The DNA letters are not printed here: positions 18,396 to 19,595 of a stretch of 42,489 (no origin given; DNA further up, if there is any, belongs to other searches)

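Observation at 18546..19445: Histidine-kinase-like protein in the che operon lacks the phospho-acceptor His (H-box SNE instead of SHE) but keeps an intact ATP-binding domain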

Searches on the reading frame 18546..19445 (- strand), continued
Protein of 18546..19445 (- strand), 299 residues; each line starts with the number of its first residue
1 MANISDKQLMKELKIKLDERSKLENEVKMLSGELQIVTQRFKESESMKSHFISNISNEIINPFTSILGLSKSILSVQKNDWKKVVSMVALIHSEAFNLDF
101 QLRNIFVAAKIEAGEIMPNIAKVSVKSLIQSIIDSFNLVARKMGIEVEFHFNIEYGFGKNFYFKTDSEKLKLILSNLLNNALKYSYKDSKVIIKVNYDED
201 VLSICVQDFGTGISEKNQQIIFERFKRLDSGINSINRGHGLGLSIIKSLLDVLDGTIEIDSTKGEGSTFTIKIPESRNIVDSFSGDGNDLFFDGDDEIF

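Call 66: search_protein_families(library=ncbifam, proteins=[window:18546-19445:-], max_evalue=0.001)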
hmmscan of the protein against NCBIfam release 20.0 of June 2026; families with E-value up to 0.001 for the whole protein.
window:18546-19445:- (299 aa): 85 families (the best 25 are shown)
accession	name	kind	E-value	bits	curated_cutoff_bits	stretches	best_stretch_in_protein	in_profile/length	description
NF046044.1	PnpS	equivalog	6.6e-50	170.2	400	1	34-274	157-390/390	two-component system histidine kinase PnpS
TIGR02966.1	phoR_proteo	equivalog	1.3e-39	136.1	334.2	1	39-273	105-333/333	phosphate regulon sensor histidine kinase PhoR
NF047874.1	MASE3_PAS_HK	subfamily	2.5e-38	132.3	560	1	35-278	385-627/655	MASE3 domain-containing sensor histidine kinase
NF041832.1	near_NosP_CTERM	subfamily_domain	8.3e-36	123.8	400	1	46-277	5-227/370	NahK/ErcS family hybrid sensor histidine kinase/response regulator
TIGR02956.1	TMAO_torS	equivalog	2.4e-34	118.7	676.5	1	39-274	455-681/967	TMAO reductase system sensor histidine kinase/response regulator TorS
NF047465.1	hybrid_HK_LvrA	exception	6.8e-34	117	1200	1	20-274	174-421/819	hybrid histidine kinase/response regulator LvrA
NF033092.0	HK_WalK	equivalog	9.6e-34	116.9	725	1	34-274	359-593/594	cell wall metabolism sensor histidine kinase WalK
NF041735.1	hist_kin_RppB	equivalog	1.3e-32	113.2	400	1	48-274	216-438/438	two-component system sensor histidine kinase RppB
NF041947.1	LuxQ_Vibrio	equivalog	3.7e-32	111.1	1200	1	41-276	465-697/843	quorum-sensing autoinducer 2 sensor kinase/phosphatase LuxQ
NF040691.1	MtrAB_MtrB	equivalog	5.5e-31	108.1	450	1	18-277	241-494/507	MtrAB system histidine kinase MtrB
NF045595.1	HK_scytonemin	equivalog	5e-30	104.5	865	1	31-276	398-636/637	scytonemin biosynthesis sensor histidine kinase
TIGR01386.1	cztS_silS_copS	subfamily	9.3e-30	104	292.55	1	11-274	205-457/457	heavy metal sensor histidine kinase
NF008302.0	PRK11091.1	equivalog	2.3e-29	102.1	838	1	43-274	278-504/779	aerobic respiration two-component sensor histidine kinase ArcB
NF008099.0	PRK10841.1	equivalog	2.7e-29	101.6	920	1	27-274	450-689/949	two-component system sensor histidine kinase RcsC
NF038297.2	hybrid_HK_HrmK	equivalog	4.3e-29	101.6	725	1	29-278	216-460/607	hybrid histidine kinase/response regulator HrmK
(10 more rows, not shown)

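Call 69: find_homologous_proteins(query=P0214, max_evalue=1e-20)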
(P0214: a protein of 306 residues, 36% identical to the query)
Query P0214 (306 aa): 600 proteins with E <= 1e-20 among 4339 candidates; the best 120 are listed.
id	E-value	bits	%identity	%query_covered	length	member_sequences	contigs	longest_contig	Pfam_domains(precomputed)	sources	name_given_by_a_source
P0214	2.6e-194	662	100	100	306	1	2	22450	PF13581.13,PF02518.32,PF00512.32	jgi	jgi:signal transduction histidine kinase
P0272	2.5e-169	580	87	100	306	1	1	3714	PF13581.13,PF02518.32,PF00512.32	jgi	jgi:signal transduction histidine kinase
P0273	1.9e-125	436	67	100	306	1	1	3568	PF02518.32,PF00512.32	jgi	jgi:signal transduction histidine kinase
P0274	5.5e-125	434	67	100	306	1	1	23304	PF13581.13,PF02518.32,PF00512.32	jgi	jgi:signal transduction histidine kinase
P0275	1.0e-118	414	65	100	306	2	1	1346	PF02518.32,PF00512.32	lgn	-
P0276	5.5e-78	280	49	96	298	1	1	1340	PF13581.13,PF02518.32,PF00512.32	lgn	-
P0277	2.2e-77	278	47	96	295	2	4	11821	PF13581.13,PF02518.32,PF00512.32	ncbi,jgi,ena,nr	ncbi:MAG: hypothetical protein A2010_02160 [Nitrospirae bacterium GWD2_57_9]|nr:MAG: hypothetical pr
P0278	8.5e-77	276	47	96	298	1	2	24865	PF13581.13,PF02518.32,PF00512.32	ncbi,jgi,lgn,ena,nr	ncbi:MAG: histidine kinase [Desulfuromonas sp.]|nr:MAG: histidine kinase [Desulfuromonas sp.]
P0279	9.4e-77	276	48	96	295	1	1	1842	PF13581.13,PF02518.32,PF00512.32,PF14501.13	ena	-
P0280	1.3e-76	276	50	96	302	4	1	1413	PF02518.32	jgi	jgi:signal transduction histidine kinase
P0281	7.2e-76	273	49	96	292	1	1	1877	PF13581.13,PF02518.32,PF00512.32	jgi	-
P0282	1.0e-75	273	47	96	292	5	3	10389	PF13581.13,PF02518.32,PF14501.13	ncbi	-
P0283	1.4e-75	272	50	95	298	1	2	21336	PF13581.13,PF02518.32,PF00512.32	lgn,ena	-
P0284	1.4e-75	272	51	94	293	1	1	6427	PF13581.13,PF02518.32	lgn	-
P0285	1.5e-75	272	50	95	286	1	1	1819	PF02518.32,PF00512.32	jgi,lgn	-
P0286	1.1e-74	269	47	99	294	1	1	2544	PF13581.13,PF02518.32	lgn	-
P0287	1.2e-74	269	48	96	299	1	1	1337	PF13581.13,PF02518.32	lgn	-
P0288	2.3e-74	268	48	96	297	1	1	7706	PF13581.13,PF02518.32,PF00512.32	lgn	-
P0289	4.5e-74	267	48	96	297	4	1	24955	PF13581.13,PF02518.32,PF00512.32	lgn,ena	-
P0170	6.2e-74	267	49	96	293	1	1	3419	PF02518.32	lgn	-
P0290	1.0e-73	266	46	98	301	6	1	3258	PF13581.13,PF02518.32,PF00512.32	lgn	-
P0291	2.3e-73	265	49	96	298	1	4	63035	PF02518.32,PF00512.32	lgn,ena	-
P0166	2.6e-73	265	48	95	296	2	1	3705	PF13581.13,PF02518.32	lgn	-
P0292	3.4e-73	264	48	96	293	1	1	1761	PF02518.32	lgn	-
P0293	3.6e-73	264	49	95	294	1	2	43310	PF13581.13,PF02518.32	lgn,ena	-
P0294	4.2e-73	264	48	96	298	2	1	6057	PF02518.32,PF00512.32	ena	-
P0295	5.0e-73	264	49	96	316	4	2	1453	PF13581.13,PF02518.32,PF00512.32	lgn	-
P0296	8.5e-73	263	46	97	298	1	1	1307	PF02518.32,PF00512.32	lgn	-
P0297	9.0e-73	263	45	99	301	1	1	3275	PF02518.32,PF00512.32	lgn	-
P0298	9.6e-73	263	49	95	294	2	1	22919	PF02518.32,PF00512.32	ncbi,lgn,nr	ncbi:MAG: HAMP domain-containing histidine kinase [Deltaproteobacteria bacterium]|nr:HAMP domain-con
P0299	1.4e-72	262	47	98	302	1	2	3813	PF02518.32,PF00512.32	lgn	-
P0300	1.5e-72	262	48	96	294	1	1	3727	PF13581.13,PF02518.32,PF00512.32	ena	-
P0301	1.6e-72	262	49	95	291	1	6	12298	PF02518.32,PF00512.32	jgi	jgi:signal transduction histidine kinase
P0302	1.6e-72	262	48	95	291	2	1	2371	PF02518.32,PF00512.32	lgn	-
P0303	2.0e-72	262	49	95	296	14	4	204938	PF13581.13,PF02518.32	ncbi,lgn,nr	ncbi:MAG: histidine kinase [Geobacter sp.]|nr:MAG: histidine kinase [Geobacter sp.]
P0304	2.6e-72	261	45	95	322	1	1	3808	PF13581.13,PF02518.32,PF00512.32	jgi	jgi:signal transduction histidine kinase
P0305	2.8e-72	261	50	95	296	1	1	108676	PF02518.32,PF00512.32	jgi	-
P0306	2.8e-72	261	48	96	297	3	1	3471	PF13581.13,PF02518.32,PF00512.32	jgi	-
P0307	3.6e-72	261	47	99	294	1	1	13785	PF02518.32,PF00512.32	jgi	-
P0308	4.0e-72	261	48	95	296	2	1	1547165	PF13581.13,PF02518.32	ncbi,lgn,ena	-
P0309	5.6e-72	260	48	96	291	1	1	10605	PF02518.32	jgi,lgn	jgi:signal transduction histidine kinase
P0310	5.9e-72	260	47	96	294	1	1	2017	PF13581.13,PF02518.32,PF00512.32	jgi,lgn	-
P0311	6.6e-72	260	47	95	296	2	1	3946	PF13581.13,PF02518.32,PF00512.32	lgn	-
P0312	6.9e-72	260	47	96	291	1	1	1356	PF02518.32,PF00512.32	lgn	-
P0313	8.0e-72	260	45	98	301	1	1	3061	PF13581.13,PF02518.32,PF00512.32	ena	-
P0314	1.1e-71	259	47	96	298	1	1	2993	PF02518.32,PF00512.32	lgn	-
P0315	1.2e-71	259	46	98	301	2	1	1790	PF02518.32,PF00512.32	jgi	-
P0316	1.3e-71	259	47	96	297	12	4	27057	PF13581.13,PF02518.32,PF00512.32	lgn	-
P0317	1.3e-71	259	48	95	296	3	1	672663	PF13581.13,PF02518.32,PF00512.32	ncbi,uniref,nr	ncbi:HAMP domain-containing histidine kinase [Oryzomonas sagensis]|uniref:histidine kinase n=1 Tax=O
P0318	1.5e-71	259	48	96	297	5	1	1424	PF13581.13,PF02518.32,PF00512.32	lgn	-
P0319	1.6e-71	259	48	95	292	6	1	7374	PF02518.32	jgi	jgi:signal transduction histidine kinase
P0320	2.1e-71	258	45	97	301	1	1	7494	PF13581.13,PF02518.32,PF00512.32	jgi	jgi:signal transduction histidine kinase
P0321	2.2e-71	258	48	94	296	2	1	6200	PF02518.32,PF00512.32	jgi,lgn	-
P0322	2.7e-71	258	47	98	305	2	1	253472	PF02518.32,PF00512.32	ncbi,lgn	-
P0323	2.9e-71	258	45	98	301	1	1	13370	PF13581.13,PF02518.32,PF00512.32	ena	-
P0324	3.3e-71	258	45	96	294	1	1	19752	PF13581.13,PF02518.32,PF00512.32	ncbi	-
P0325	3.3e-71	258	45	97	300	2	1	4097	PF02518.32,PF00512.32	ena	-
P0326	3.4e-71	258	48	96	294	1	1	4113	PF13581.13,PF02518.32,PF00512.32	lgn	-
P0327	3.5e-71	258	49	95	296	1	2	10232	PF02518.32,PF00512.32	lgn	-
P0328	3.5e-71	258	45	98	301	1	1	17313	PF13581.13,PF02518.32,PF00512.32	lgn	-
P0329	3.6e-71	258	48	99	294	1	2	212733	PF13581.13,PF02518.32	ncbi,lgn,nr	ncbi:MAG: HAMP domain-containing histidine kinase [Deltaproteobacteria bacterium]|nr:MAG: HAMP domai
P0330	3.7e-71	258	46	96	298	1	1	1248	PF13581.13,PF02518.32,PF00512.32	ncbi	-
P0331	4.0e-71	258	47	95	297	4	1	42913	PF02518.32,PF00512.32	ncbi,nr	ncbi:MAG: HAMP domain-containing sensor histidine kinase [Desulfuromonadales bacterium]|nr:HAMP doma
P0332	4.0e-71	258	45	98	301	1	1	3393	PF13581.13,PF02518.32,PF00512.32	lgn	-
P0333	4.1e-71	258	46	98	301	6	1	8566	PF13581.13,PF02518.32,PF00512.32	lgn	-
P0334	5.0e-71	257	45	98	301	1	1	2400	PF02518.32,PF00512.32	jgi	jgi:signal transduction histidine kinase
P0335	5.8e-71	257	48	95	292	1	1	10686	PF02518.32,PF00512.32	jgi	-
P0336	6.0e-71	257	48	96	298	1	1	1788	PF13581.13,PF02518.32,PF00512.32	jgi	jgi:signal transduction histidine kinase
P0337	7.5e-71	257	47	96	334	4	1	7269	PF02518.32,PF00512.32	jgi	jgi:signal transduction histidine kinase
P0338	7.6e-71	257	47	96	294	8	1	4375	PF13581.13,PF02518.32,PF00512.32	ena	-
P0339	7.7e-71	257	48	94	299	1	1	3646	PF13581.13,PF02518.32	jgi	jgi:signal transduction histidine kinase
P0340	8.4e-71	256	46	94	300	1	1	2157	PF02518.32,PF00512.32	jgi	jgi:signal transduction histidine kinase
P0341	8.8e-71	256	46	95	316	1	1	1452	PF13581.13,PF02518.32,PF00512.32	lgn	-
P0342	9.0e-71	256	46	99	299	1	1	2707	PF13581.13,PF02518.32,PF00512.32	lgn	-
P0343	9.0e-71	256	47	95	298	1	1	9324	PF02518.32,PF00512.32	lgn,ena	-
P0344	9.5e-71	256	49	95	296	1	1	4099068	PF13581.13,PF02518.32,PF00512.32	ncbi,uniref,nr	ncbi:HAMP domain-containing histidine kinase [Geobacter sp. FeAm09]|uniref:sensor histidine kinase n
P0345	1.1e-70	256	45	96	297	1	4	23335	PF13581.13,PF02518.32,PF00512.32,PF14501.13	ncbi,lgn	-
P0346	1.2e-70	256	46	96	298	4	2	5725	PF13581.13,PF02518.32,PF00512.32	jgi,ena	-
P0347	1.3e-70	256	45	99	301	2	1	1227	PF02518.32,PF00512.32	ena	-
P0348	1.7e-70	256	45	95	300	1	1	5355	PF02518.32,PF00512.32,PF13589.13,PF14501.13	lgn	-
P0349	1.8e-70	255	46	95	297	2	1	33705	PF13581.13,PF02518.32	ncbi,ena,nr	ncbi:MAG TPA: HAMP domain-containing sensor histidine kinase [Geopsychrobacteraceae bacterium]|nr:HA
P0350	2.0e-70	255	45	94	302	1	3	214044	PF13581.13,PF02518.32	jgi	jgi:signal transduction histidine kinase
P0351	2.1e-70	255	45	95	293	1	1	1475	PF02518.32,PF00512.32,PF13589.13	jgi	jgi:signal transduction histidine kinase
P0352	2.1e-70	255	45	97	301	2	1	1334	PF02518.32,PF00512.32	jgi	jgi:signal transduction histidine kinase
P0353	2.2e-70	255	45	96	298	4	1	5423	PF13581.13,PF02518.32,PF00512.32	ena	-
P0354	2.2e-70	255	44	98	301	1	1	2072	PF13581.13,PF02518.32,PF00512.32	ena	-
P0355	2.6e-70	255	48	96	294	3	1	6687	PF02518.32,PF00512.32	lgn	-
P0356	2.7e-70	255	45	98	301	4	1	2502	PF13581.13,PF02518.32,PF00512.32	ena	-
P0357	2.9e-70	255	45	96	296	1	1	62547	PF13581.13,PF02518.32,PF00512.32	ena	-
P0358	3.0e-70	255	46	96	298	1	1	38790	PF02518.32,PF00512.32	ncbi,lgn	-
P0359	3.1e-70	255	45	98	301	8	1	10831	PF13581.13,PF02518.32,PF00512.32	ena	-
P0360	3.3e-70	255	47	95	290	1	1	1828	PF02518.32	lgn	-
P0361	3.3e-70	255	49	95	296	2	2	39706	PF13581.13,PF02518.32,PF00512.32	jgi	-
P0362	4.3e-70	254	45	96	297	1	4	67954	PF13581.13,PF02518.32,PF00512.32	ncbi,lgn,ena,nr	ncbi:MAG TPA: HAMP domain-containing histidine kinase [Nitrospirae bacterium]|nr:alkaline phosphatas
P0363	4.7e-70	254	48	95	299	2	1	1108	PF13581.13,PF02518.32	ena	-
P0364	4.8e-70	254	47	99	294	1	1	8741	PF02518.32,PF00512.32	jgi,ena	-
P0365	5.0e-70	254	48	94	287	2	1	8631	PF13581.13,PF02518.32,PF00512.32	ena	-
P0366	5.9e-70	254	46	95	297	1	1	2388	PF13581.13,PF02518.32,PF00512.32,PF14501.13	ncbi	-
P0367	5.9e-70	254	48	96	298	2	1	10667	PF02518.32,PF00512.32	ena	-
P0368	6.2e-70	254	45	96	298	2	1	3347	PF13581.13,PF02518.32,PF00512.32,PF14501.13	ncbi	-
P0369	6.6e-70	254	45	96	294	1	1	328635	PF02518.32,PF00512.32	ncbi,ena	-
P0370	6.6e-70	254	48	99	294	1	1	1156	PF02518.32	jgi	jgi:signal transduction histidine kinase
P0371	6.8e-70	254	44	98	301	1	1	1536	PF13581.13,PF02518.32,PF00512.32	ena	-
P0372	7.5e-70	253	46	94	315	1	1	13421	PF13581.13,PF02518.32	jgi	jgi:signal transduction histidine kinase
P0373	8.4e-70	253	46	96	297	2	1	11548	PF13581.13,PF02518.32,PF00512.32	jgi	jgi:signal transduction histidine kinase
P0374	8.6e-70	253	45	98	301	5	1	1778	PF13581.13,PF02518.32,PF00512.32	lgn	-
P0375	8.9e-70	253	46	96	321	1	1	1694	PF13581.13,PF02518.32,PF00512.32,PF14501.13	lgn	-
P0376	1.0e-69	253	46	96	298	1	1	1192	PF02518.32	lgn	-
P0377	1.0e-69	253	46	96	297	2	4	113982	PF13581.13,PF02518.32,PF00512.32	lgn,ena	-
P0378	1.1e-69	253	45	96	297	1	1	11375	PF13581.13,PF02518.32,PF00512.32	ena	-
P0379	1.1e-69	253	49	96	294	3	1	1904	PF02518.32,PF00512.32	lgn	-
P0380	1.2e-69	253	47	95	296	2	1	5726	PF13581.13,PF02518.32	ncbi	ncbi:MAG: HAMP domain-containing sensor histidine kinase [Desulfuromonadales bacterium]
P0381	1.3e-69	253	48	95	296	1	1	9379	PF13581.13,PF02518.32,PF00512.32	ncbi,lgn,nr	ncbi:MAG: HAMP domain-containing histidine kinase [Proteobacteria bacterium]|nr:HAMP domain-containi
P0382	1.4e-69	252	45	96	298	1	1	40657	PF13581.13,PF02518.32,PF00512.32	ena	-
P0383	1.5e-69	252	49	95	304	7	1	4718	PF02518.32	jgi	jgi:signal transduction histidine kinase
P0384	1.5e-69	252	44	94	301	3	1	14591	PF02518.32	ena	-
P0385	1.6e-69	252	46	96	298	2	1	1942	PF02518.32,PF00512.32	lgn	-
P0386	1.9e-69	252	45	97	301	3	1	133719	PF13581.13,PF02518.32,PF00512.32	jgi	jgi:signal transduction histidine kinase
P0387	2.0e-69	252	44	99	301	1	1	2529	PF02518.32,PF00512.32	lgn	-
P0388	2.0e-69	252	46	94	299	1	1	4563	PF13581.13,PF02518.32,PF00512.32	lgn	-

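Call 72: find_encoding_contigs(protein=P0344, flank=10000, max_places=1)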
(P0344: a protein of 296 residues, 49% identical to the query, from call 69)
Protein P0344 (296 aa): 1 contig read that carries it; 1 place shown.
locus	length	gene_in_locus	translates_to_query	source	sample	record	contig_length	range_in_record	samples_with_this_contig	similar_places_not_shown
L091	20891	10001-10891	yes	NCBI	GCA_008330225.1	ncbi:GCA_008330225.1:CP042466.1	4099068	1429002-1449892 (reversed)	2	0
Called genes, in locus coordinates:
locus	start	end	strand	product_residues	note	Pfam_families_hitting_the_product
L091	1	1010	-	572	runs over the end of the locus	PF25199:nSTAND_NTPase5 (faint), PF05157:MshEN, PF00437:T2SSE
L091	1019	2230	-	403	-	PF00482:T2SSF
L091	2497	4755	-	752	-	PF00390:malic, PF03949:Malic_M, PF01515:PTA_PTB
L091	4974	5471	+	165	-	PF11969:DcpS_C (weak), PF01230:HIT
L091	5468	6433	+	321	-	PF00480:ROK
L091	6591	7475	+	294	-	PF04015:DUF362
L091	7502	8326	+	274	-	PF00037:Fer4 (weak), PF12797:Fer4_2 (weak), PF12800:Fer4_4 (faint), PF13237:Fer4_10, PF14697:Fer4_21 (weak), PF12838:Fer4_7, PF13187:Fer4_9, PF00881:Nitroreductase, +5 more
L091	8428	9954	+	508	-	PF12801:Fer4_5, PF00037:Fer4 (faint), PF12797:Fer4_2 (faint), PF13183:Fer4_8 (faint), PF13187:Fer4_9 (faint), PF13237:Fer4_10 (faint), PF13484:Fer4_16 (faint), PF12838:Fer4_7 (weak), +1 more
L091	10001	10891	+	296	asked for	PF00512:HisKA (weak), PF13581:HATPase_c_2 (weak), PF02518:HATPase_c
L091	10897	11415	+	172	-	PF03975:CheD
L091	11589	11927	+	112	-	-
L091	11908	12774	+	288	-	PF08668:HDOD, PF01966:HD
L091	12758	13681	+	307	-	PF00990:GGDEF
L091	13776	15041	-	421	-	PF02085:Cytochrom_CIII (faint), PF14522:Cytochrome_C7, PF14537:Cytochrom_c3_2 (faint), PF22113:Mtrc-MtrF_II-IV_dom (weak), PF14522:Cytochrome_C7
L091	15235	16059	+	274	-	PF02749:QRPTase_N, PF01729:QRPTase_C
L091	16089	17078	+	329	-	PF08279:HTH_11, PF16917:BPL_LplA_LipB_2 (weak), PF03099:BPL_LplA_LipB, PF02237:BPL_C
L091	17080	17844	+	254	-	PF03309:Pan_kinase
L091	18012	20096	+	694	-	PF00009:GTP_EFTU, PF03144:GTP_EFTU_D2, PF22042:EF-G_D2, PF14492:EFG_III, PF03764:EFG_IV, PF00679:EFG_C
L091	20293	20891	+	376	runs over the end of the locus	PF05036:SPOR (weak)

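Call 73: find_encoding_contigs(protein=P0362, flank=10000, max_places=1)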
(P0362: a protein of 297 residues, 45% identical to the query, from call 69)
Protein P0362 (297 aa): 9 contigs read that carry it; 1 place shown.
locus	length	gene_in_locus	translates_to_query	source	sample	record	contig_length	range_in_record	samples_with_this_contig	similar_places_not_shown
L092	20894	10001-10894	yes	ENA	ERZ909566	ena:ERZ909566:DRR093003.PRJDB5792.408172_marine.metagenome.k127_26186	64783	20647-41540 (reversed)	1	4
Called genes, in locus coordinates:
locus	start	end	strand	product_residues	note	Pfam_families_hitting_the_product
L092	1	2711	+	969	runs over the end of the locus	PF00512:HisKA, PF02518:HATPase_c, PF00072:Response_reg, PF01627:Hpt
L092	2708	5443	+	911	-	PF02743:dCache_1, PF00672:HAMP, PF08448:PAS_4 (weak), PF13426:PAS_9 (weak), PF00512:HisKA, PF02518:HATPase_c, PF00072:Response_reg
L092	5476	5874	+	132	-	PF00072:Response_reg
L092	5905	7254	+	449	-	PF00015:MCPsignal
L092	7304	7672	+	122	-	PF00072:Response_reg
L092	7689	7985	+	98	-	PF01740:STAS, PF13466:STAS_2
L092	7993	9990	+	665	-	PF01627:Hpt, PF02895:H-kinase_dim, PF02518:HATPase_c, PF01584:CheW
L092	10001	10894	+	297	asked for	PF00512:HisKA (weak), PF13581:HATPase_c_2 (weak), PF02518:HATPase_c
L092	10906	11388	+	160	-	PF03975:CheD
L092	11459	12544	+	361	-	PF00512:HisKA, PF00072:Response_reg, PF01627:Hpt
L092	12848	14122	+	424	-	PF00989:PAS (faint), PF08447:PAS_3, PF00512:HisKA, PF02518:HATPase_c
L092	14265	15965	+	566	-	PF00072:Response_reg, PF00989:PAS, PF08448:PAS_4 (weak), PF13426:PAS_9 (weak), PF00158:Sigma54_activat, PF14532:Sigma54_activ_2, PF25601:AAA_lid_14, PF02954:HTH_8, +3 more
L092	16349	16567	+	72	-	-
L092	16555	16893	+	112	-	PF01740:STAS (weak)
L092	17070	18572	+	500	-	PF00140:Sigma70_r1_2, PF04542:Sigma70_r2, PF04539:Sigma70_r3, PF04545:Sigma70_r4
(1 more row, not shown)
